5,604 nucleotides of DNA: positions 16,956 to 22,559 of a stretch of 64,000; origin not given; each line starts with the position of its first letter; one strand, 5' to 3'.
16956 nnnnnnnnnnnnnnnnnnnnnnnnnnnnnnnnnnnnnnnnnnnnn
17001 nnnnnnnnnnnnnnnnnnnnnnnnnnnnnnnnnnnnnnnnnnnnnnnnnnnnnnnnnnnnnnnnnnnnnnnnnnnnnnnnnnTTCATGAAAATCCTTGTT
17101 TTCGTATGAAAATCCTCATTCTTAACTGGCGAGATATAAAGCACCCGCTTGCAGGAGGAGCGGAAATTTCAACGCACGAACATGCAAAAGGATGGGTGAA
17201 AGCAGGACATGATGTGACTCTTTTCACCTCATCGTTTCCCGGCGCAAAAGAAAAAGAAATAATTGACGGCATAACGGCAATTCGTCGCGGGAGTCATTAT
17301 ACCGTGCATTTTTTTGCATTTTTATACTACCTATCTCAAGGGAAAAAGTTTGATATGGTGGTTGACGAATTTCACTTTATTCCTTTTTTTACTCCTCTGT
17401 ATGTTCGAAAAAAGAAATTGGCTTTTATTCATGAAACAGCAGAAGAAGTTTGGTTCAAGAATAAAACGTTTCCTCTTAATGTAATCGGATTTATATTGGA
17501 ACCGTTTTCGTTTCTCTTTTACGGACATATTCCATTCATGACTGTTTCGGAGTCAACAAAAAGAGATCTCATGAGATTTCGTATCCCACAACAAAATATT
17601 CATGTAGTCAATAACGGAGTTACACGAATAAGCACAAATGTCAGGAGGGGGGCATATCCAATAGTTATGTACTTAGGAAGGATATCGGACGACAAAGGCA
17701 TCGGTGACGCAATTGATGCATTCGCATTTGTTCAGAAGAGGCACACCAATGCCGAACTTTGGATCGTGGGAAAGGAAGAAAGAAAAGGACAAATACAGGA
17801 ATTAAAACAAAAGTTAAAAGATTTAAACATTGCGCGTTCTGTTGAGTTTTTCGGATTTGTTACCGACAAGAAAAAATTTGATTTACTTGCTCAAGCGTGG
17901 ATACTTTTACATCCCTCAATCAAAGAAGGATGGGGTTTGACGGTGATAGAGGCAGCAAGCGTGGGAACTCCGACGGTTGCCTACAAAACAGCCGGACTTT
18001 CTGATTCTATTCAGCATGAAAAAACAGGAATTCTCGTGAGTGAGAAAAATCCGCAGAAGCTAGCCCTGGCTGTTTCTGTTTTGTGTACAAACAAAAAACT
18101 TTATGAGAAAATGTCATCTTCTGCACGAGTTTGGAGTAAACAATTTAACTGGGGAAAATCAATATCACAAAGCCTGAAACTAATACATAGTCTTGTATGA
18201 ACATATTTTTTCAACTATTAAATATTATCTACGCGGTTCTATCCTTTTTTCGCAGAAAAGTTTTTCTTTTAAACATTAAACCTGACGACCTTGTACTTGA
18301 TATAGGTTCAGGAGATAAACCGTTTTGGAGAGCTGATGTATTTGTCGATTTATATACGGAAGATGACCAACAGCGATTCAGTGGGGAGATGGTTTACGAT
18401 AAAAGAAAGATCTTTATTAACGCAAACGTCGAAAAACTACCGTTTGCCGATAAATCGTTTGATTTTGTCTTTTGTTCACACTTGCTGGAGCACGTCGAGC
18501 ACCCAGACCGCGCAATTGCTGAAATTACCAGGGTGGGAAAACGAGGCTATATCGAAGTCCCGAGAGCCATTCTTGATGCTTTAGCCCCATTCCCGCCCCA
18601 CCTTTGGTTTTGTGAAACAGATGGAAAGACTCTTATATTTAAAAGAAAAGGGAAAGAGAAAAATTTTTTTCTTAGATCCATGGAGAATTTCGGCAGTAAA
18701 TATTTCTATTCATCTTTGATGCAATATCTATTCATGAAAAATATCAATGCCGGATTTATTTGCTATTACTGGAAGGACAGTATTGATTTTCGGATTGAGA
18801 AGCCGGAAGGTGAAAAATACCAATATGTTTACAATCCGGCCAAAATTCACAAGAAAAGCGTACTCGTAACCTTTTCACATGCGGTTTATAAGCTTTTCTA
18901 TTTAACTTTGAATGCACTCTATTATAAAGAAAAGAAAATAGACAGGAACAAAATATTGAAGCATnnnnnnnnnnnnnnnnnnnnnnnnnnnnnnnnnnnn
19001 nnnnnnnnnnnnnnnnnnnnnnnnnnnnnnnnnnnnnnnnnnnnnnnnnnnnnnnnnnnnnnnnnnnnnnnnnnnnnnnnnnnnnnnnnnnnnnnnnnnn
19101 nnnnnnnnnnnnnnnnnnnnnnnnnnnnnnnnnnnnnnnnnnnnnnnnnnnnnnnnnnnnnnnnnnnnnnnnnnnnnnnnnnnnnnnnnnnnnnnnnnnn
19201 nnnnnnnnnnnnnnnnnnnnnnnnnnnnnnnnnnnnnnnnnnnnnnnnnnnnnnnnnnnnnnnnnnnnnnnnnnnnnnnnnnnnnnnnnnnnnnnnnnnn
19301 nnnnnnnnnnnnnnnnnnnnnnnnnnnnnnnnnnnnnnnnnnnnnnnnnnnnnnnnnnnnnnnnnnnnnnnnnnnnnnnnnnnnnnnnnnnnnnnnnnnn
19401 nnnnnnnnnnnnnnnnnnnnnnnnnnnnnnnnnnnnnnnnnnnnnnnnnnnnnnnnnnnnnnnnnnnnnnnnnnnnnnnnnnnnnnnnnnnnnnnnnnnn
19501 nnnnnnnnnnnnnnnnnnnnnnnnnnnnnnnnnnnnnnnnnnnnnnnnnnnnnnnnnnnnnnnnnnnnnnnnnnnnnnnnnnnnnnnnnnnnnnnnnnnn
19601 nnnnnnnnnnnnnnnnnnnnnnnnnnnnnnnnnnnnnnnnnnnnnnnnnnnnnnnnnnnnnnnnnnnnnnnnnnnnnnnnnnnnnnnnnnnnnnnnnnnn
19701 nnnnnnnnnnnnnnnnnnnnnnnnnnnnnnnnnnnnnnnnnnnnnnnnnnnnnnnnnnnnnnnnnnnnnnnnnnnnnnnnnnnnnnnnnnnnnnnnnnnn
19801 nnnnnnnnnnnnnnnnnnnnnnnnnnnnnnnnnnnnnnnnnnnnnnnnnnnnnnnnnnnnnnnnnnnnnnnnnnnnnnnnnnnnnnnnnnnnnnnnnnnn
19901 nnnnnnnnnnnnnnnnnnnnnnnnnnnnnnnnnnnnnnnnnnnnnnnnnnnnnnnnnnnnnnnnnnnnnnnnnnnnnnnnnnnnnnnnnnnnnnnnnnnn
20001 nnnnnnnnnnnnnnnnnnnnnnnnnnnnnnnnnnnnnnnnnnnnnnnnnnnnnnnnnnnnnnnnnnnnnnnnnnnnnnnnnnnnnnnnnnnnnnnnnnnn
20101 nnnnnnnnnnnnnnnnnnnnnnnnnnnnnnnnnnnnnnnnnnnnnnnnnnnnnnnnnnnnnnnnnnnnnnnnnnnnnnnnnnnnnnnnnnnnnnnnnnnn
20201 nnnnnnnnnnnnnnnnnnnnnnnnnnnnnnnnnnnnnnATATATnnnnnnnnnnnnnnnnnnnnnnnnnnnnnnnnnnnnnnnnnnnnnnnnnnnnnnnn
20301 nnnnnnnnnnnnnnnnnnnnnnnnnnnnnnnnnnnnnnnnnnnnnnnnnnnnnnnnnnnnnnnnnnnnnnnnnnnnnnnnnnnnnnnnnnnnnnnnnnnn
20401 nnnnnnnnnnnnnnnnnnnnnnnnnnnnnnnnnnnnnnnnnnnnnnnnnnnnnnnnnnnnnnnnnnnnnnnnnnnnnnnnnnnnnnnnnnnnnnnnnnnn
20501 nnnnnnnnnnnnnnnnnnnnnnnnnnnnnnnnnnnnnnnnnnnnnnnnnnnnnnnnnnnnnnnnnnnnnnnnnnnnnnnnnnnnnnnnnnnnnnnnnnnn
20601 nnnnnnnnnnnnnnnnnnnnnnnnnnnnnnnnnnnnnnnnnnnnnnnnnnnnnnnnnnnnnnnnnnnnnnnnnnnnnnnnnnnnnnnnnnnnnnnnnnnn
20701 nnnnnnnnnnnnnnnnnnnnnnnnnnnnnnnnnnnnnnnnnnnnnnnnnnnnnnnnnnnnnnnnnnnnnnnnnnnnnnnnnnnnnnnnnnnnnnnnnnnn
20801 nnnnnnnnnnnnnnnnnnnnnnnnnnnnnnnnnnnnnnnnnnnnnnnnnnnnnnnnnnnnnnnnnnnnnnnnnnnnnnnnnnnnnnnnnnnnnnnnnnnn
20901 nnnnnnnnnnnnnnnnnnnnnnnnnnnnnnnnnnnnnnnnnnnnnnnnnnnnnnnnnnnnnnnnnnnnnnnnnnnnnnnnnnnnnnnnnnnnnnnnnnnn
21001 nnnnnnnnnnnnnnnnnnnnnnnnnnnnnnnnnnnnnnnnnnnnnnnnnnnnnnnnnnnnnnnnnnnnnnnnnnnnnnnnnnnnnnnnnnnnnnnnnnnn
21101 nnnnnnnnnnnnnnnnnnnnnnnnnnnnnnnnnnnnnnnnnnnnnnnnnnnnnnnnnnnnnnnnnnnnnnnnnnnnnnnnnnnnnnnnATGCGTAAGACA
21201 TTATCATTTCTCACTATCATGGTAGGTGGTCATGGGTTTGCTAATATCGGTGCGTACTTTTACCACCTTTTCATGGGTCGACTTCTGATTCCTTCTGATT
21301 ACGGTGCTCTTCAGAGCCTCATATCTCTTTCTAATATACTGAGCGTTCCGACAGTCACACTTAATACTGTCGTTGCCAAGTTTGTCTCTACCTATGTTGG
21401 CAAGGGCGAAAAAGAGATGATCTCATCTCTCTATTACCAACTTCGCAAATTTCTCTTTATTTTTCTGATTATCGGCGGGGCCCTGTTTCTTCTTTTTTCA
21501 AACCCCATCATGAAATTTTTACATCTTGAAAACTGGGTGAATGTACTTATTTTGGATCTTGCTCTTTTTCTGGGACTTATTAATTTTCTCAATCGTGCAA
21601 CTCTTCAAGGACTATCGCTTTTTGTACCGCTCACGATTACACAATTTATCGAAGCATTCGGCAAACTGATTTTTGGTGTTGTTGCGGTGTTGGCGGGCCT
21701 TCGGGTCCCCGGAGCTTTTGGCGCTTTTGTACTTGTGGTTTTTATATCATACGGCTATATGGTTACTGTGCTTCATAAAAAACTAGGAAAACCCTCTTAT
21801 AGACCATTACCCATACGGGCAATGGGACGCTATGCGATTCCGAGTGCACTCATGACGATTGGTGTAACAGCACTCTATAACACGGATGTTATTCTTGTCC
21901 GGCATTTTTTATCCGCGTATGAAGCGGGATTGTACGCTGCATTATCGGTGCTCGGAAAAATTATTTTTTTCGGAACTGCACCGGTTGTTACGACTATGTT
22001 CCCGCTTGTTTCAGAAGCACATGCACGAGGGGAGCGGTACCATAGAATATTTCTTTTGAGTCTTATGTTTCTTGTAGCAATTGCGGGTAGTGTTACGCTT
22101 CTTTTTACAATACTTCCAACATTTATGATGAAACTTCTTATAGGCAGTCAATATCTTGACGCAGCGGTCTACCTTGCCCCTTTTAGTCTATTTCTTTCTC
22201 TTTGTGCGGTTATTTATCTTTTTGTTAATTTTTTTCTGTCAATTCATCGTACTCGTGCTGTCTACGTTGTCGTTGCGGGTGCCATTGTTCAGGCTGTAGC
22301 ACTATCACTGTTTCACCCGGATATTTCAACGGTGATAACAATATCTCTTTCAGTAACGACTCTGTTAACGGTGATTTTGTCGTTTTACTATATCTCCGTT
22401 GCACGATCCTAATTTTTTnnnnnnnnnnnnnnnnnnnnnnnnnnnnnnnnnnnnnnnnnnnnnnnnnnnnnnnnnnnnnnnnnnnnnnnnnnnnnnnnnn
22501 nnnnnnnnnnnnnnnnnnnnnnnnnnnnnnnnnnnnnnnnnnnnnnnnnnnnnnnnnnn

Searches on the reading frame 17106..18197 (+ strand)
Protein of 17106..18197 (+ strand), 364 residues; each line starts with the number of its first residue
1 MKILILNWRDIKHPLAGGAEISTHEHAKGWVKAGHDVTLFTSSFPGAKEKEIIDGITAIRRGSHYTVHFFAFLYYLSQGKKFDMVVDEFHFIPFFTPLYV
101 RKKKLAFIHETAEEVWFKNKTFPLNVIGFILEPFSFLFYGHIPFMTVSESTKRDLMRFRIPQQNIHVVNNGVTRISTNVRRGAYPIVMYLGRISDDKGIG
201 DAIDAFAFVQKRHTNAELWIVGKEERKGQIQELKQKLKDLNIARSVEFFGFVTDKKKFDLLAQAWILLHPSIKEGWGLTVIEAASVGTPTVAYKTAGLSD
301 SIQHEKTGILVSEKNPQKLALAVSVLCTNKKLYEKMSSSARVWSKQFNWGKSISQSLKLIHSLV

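Call 13: search_protein_families(library=pfam, proteins=[window:17106-18197:+], max_evalue=0.001)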
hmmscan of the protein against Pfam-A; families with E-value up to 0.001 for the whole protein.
window:17106-18197:+ (364 aa): 5 families
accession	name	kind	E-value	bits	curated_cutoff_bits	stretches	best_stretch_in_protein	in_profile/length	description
PF00534.26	Glycos_transf_1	-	9.5e-35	120.1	26.4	1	182-342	13-171/172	Glycosyl transferases group 1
PF13692.12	Glyco_trans_1_4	-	6.3e-30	104.7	27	1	185-328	2-141/142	Glycosyl transferases group 1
PF20706.3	GT4-conflict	-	9.3e-17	61.5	26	1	162-311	171-324/385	Family 4 Glycosyltransferase in conflict systems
PF13439.12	Glyco_transf_4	-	1.3e-14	55.1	28.5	1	17-172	2-166/170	Glycosyltransferase Family 4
PF13579.12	Glyco_trans_4_4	-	0.00039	21.2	29.7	0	17-57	1-41/158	Glycosyl transferase 4-like domain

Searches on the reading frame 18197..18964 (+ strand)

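Call 13: search_protein_families(library=pfam, proteins=[window:18197-18964:+], max_evalue=0.001)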
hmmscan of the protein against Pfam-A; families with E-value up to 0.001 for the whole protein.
window:18197-18964:+ (256 aa): 6 families
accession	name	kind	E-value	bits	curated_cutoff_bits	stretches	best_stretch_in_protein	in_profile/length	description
PF08241.18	Methyltransf_11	-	9.5e-14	52.3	21.2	1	70-117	41-90/95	Methyltransferase domain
PF13649.12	Methyltransf_25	-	4.4e-08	34.1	27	1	72-117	49-96/97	Methyltransferase domain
PF13489.12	Methyltransf_23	-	4e-06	27.1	27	1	26-120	19-115/164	Methyltransferase domain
PF13847.12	Methyltransf_31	-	4.8e-06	26.8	27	1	73-117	58-104/145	Methyltransferase domain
PF01209.24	Ubie_methyltran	-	0.00036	20.4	20.1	1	72-117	101-146/233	ubiE/COQ5 methyltransferase family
PF07021.18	MetW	-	0.00063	19.9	21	0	82-122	70-110/193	Methionine biosynthesis protein MetW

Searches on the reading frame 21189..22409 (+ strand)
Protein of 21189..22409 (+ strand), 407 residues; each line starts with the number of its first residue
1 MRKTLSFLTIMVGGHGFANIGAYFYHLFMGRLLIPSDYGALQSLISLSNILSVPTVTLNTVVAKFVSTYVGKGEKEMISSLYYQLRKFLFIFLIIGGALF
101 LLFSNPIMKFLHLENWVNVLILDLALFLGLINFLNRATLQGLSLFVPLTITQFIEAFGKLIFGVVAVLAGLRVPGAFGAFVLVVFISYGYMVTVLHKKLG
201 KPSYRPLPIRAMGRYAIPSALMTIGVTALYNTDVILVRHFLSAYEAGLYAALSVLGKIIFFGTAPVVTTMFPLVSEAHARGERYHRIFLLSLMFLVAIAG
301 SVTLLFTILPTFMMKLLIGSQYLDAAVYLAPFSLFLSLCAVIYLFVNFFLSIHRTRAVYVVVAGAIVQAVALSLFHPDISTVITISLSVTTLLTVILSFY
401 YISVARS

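Call 13: search_protein_families(library=pfam, proteins=[window:21189-22409:+], max_evalue=0.001)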
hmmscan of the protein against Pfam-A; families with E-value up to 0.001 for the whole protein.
window:21189-22409:+ (407 aa): 2 families
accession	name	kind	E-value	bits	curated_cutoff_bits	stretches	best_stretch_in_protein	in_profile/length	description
PF01943.22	Polysacc_synt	-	3.2e-06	27.2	28.2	1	13-277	10-273/274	Polysaccharide biosynthesis protein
PF01554.23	MatE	-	0.00018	21.6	24.9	1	27-171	18-152/161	MatE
